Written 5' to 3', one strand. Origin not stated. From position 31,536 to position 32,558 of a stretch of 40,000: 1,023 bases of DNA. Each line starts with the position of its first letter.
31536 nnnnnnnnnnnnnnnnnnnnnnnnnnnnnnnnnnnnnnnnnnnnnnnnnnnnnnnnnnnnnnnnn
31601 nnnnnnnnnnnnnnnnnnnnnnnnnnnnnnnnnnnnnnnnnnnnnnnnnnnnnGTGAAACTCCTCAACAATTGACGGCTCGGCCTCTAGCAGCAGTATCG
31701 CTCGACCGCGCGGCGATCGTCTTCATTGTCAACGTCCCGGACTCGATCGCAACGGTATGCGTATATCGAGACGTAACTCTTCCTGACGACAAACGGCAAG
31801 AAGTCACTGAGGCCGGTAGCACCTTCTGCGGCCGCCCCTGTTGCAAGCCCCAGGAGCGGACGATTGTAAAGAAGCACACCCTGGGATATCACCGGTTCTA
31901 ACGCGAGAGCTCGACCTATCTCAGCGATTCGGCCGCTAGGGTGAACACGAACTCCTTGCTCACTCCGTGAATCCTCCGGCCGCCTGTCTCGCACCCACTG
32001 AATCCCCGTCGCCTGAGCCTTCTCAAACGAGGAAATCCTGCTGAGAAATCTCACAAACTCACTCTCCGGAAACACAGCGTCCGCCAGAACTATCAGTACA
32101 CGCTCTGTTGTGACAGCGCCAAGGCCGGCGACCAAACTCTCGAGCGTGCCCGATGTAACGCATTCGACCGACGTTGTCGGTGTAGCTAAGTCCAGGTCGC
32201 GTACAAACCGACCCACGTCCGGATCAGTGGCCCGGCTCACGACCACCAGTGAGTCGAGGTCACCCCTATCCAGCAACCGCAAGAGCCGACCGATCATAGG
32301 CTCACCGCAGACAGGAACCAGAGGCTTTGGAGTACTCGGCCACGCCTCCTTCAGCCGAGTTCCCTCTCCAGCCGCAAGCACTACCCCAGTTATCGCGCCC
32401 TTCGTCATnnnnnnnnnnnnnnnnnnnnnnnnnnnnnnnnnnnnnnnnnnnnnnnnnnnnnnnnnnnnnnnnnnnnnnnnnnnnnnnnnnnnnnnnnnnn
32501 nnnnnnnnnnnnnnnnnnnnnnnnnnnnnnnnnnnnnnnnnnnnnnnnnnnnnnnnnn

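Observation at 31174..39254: Lower-GC, tightly packed 8-gene operon mixing dissociated NRPS parts, an ATP-grasp ligase, a FemAB-like transferase, a nucleotidyltransferase and an IspF-fold enzyme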

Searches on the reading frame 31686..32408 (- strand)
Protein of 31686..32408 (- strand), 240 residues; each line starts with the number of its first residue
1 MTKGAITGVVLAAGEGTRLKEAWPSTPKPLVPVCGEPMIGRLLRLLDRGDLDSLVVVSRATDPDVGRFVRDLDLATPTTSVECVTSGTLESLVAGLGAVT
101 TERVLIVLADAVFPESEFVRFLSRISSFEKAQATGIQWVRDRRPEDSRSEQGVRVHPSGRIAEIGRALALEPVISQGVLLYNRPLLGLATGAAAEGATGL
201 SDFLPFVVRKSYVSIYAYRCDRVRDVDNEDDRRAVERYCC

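Call 4: search_protein_families(library=pfam, proteins=[window:31686-32408:-], max_evalue=0.01)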
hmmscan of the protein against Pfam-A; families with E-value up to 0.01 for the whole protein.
window:31686-32408:- (240 aa): 3 families
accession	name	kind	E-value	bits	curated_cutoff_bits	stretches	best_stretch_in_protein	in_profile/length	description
PF12804.13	NTP_transf_3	-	6.4e-18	65.9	27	1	8-142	1-127/160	MobA-like NTP transferase domain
PF00483.29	NTP_transferase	-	8.1e-09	35.8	21.2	1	8-134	2-132/245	Nucleotidyl transferase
PF01128.25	IspD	-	8.9e-05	22.8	27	1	8-112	3-101/221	2-C-methyl-D-erythritol 4-phosphate cytidylyltransferase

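Call 5: search_protein_families(library=ncbifam, proteins=[window:31686-32408:-], max_evalue=0.01)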
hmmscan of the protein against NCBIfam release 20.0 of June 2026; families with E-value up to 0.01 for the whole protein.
window:31686-32408:- (240 aa): 29 families (the best 25 are shown)
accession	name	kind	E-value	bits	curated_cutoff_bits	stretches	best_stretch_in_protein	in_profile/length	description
NF041135.1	IPPtranDIPPsyn_Thcocales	equivalog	2.9e-10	39.7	580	1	7-232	2-210/419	bifunctional L-myo-inositol-1-phosphate cytidylyltransferase/CDP-L-myo-inositol myo-inositolphosphotransferase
TIGR03992.1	Arch_glmU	subfamily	2.9e-10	39.6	292.1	1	8-123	3-119/393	bifunctional sugar-1-phosphate nucleotidylyltransferase/acetyltransferase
NF010933.0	PRK14353.1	equivalog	6e-09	35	505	1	4-122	4-120/453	bifunctional UDP-N-acetylglucosamine diphosphorylase/glucosamine-1-phosphate N-acetyltransferase GlmU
NF041313.1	UDPGP_AglF_Halo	equivalog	8.1e-09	35.3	400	1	7-126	2-120/234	UTP--glucose-1-phosphate uridylyltransferase AglF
TIGR01173.1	glmU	equivalog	4.8e-08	32.3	366.85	1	9-120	4-111/452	bifunctional UDP-N-acetylglucosamine diphosphorylase/glucosamine-1-phosphate N-acetyltransferase GlmU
NF041173.1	Sug_nt_acttase_Thmprot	equivalog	1.3e-07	30.9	600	1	8-121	3-116/405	bifunctional sugar-1-phosphate nucleotidylyltransferase/acetyltransferase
NF010932.0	PRK14352.1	equivalog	6.7e-07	28.3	611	1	6-134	7-134/488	bifunctional UDP-N-acetylglucosamine diphosphorylase/glucosamine-1-phosphate N-acetyltransferase GlmU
NF045782.1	NicBOxredNboR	equivalog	8.3e-07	28.9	260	1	4-111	7-109/206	nicotine blue oxidoreductase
NF045761.1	NAMPUrTaseMurU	equivalog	1.7e-06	28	250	1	9-56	4-51/226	N-acetylmuramate alpha-1-phosphate uridylyltransferase MurU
TIGR00454.1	TIGR00454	hypoth_equivalog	1.9e-06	27.9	174.7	1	9-120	4-108/183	TIGR00454 family protein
TIGR00453.1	ispD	equivalog_domain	2.2e-06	27.3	181.3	1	9-116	3-105/219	2-C-methyl-D-erythritol 4-phosphate cytidylyltransferase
TIGR01207.1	rmlA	equivalog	6.7e-06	25.4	360.65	1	8-141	2-138/286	glucose-1-phosphate thymidylyltransferase RfbA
NF038362.1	Sden_1164_fam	equivalog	2.3e-05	24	300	1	8-146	4-143/266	Sden_1164 family protein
NF010934.1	PRK14354.1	equivalog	2.4e-05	23.1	450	1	8-71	2-62/447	bifunctional UDP-N-acetylglucosamine diphosphorylase/glucosamine-1-phosphate N-acetyltransferase GlmU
NF052502.1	man1P_GTase_Rv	exception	8.5e-05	21.6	440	1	8-52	3-47/352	mannose-1-phosphate guanylyltransferase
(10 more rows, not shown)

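Call 38: search_solved_structures(query=window:31686-32408:-, max_evalue=0.01)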
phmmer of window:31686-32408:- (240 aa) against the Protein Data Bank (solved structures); distinct sequences matched with E-value up to 0.01: 32.
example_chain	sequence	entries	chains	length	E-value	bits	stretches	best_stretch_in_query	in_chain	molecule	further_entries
1lvw_A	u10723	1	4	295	1.6e-07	34.2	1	6-145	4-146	glucose-1-phosphate thymidylyltransferase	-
2xme_A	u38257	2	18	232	1.1e-05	28.3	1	7-180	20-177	CTP-INOSITOL-1-PHOSPHATE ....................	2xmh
4y7t_A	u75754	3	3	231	1.3e-05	28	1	8-55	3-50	Nucleotidyl transferase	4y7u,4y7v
5xhw_A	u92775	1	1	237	1.6e-05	27.7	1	7-122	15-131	Putative 6-deoxy-D-mannoheptose pathway protein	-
9y3p_I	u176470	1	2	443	1.8e-05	27.6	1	8-59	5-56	Translation initiation factor eIF2B subunit gamma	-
6caj_J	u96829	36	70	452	1.9e-05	27.5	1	8-59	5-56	Translation initiation factor eIF-2B subunit gamma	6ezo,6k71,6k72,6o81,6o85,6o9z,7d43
4ho0_A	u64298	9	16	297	3.5e-05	26.6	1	7-134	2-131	Glucose-1-phosphate thymidylyltransferase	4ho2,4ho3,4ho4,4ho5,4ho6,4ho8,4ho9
6jq8_A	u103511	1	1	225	3.6e-05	26.6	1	9-122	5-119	Putative 6-deoxy-D-mannoheptose pathway protein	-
4mnd_A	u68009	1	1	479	6.6e-05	25.7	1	7-179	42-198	CTP L-myo-inositol-1-phosphate cytidylyltransferase/CDP-L-myo-inositol myo-inositolphospho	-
7whr_B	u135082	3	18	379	8.8e-05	25.3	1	7-51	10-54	Nucleotidyl transferase family protein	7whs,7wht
5ify_A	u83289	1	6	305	0.00016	24.4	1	7-131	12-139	Glucose-1-phosphate thymidylyltransferase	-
8hhd_A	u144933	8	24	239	0.00033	23.4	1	8-56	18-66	Nucleotidyl transferase | N-acetylmuramate alpha-1-phosphate uridylyltransferase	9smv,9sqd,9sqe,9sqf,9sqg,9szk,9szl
3hl3_A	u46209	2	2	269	0.00059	22.6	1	4-116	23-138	Glucose-1-phosphate thymidylyltransferase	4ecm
6b5e_A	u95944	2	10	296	0.00075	22.2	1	7-129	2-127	Glucose-1-phosphate thymidylyltransferase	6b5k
8x7s_B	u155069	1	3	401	0.00082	22.1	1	7-56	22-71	UTP--glucose-1-phosphate uridylyltransferase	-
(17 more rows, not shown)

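Call 83: search_protein_families(library=padloc, proteins=[window:31686-32408:-], max_evalue=0.001)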
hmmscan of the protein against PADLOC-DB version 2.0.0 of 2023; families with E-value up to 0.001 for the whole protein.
window:31686-32408:- (240 aa): 0 families
